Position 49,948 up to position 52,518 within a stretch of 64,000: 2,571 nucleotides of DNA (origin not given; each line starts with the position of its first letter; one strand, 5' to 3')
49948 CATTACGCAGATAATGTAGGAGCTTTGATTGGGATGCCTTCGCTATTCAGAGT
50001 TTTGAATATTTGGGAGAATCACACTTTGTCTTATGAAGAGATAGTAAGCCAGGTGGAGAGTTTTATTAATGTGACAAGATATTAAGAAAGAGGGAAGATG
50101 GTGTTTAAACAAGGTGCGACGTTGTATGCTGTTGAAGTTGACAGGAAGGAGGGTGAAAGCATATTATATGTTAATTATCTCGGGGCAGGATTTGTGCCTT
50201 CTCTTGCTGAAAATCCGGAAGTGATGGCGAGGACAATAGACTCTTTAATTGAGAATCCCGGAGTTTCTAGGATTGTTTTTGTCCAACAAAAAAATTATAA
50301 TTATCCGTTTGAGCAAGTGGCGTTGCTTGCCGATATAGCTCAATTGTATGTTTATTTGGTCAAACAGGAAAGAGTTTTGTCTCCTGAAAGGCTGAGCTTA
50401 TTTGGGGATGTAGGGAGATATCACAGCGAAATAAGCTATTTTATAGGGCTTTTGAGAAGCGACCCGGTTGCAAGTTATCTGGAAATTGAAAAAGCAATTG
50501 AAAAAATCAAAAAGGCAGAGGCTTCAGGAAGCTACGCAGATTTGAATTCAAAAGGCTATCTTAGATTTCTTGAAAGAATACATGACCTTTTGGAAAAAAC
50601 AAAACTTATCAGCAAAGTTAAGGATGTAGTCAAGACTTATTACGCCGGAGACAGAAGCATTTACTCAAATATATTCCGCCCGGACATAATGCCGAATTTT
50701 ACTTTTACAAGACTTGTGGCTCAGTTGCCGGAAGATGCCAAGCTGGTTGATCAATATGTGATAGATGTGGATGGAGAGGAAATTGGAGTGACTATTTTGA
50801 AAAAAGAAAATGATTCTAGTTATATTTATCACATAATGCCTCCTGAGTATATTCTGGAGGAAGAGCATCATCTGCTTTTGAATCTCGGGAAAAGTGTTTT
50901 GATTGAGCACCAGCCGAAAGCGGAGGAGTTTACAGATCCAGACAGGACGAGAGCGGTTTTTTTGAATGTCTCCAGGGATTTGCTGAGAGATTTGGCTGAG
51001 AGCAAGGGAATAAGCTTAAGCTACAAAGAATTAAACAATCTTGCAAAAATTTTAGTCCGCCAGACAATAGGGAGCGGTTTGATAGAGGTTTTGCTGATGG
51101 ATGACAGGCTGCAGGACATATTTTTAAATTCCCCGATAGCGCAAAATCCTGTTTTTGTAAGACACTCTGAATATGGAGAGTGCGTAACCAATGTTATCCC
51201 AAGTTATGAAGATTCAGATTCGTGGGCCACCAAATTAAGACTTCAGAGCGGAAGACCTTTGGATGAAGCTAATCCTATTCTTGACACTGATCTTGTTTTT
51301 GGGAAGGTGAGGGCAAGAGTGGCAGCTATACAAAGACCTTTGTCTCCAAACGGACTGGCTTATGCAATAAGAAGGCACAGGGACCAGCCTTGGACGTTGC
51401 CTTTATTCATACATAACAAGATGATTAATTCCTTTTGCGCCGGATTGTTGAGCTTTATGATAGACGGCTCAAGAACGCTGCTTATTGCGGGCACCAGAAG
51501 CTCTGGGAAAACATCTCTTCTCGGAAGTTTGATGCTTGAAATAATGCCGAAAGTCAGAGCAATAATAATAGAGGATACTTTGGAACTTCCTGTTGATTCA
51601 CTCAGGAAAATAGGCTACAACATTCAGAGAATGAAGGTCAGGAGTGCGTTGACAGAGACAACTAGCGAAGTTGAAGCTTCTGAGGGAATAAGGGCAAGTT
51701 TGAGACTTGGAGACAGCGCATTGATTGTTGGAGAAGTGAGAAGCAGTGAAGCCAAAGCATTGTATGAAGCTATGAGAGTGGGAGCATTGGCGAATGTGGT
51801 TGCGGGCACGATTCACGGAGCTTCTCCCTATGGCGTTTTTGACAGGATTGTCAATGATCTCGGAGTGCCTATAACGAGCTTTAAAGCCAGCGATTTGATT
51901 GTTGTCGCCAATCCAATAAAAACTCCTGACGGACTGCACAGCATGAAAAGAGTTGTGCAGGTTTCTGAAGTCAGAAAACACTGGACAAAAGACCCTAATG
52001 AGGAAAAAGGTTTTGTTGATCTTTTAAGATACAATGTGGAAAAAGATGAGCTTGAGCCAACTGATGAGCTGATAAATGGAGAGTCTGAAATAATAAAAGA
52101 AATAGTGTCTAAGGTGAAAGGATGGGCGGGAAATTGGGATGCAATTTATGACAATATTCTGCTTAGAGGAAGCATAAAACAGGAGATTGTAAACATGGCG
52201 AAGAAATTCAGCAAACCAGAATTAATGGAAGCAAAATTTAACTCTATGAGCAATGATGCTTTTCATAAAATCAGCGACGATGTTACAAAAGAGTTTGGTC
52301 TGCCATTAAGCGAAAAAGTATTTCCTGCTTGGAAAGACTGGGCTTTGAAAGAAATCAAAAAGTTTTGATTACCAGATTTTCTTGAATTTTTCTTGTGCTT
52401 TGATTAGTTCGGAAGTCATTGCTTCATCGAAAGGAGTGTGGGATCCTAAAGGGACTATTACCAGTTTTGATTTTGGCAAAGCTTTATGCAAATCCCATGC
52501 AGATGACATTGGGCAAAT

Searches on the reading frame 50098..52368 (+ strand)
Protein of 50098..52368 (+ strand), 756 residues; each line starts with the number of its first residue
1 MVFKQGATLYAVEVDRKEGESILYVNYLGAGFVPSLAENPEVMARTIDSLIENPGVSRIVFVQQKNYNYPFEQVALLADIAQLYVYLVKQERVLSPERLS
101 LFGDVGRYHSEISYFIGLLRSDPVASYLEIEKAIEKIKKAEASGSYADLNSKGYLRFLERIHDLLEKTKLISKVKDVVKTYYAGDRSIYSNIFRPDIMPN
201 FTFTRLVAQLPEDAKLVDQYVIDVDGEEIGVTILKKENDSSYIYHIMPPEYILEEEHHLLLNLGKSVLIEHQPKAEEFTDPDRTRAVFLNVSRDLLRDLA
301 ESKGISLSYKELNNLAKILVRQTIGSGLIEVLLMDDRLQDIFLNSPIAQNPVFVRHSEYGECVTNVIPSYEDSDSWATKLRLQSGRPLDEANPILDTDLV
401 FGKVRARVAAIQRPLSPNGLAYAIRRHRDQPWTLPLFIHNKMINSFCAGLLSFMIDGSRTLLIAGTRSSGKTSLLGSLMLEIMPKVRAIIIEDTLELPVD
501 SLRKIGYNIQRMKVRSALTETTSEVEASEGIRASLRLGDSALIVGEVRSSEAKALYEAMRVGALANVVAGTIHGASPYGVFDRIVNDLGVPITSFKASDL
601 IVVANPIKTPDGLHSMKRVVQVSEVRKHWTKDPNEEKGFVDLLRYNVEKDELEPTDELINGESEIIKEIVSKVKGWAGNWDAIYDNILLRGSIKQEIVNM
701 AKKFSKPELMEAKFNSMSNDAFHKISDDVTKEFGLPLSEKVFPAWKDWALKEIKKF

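Call 56: search_protein_families(library=pfam, proteins=[window:50098-52368:+], max_evalue=0.00001)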
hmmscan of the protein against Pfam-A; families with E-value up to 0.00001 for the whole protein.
window:50098-52368:+ (756 aa): 1 family
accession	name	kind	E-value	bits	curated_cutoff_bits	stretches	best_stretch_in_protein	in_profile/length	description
PF00437.27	T2SSE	-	1.4e-12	47.4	24.9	1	414-604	100-274/370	Type II/IV secretion system protein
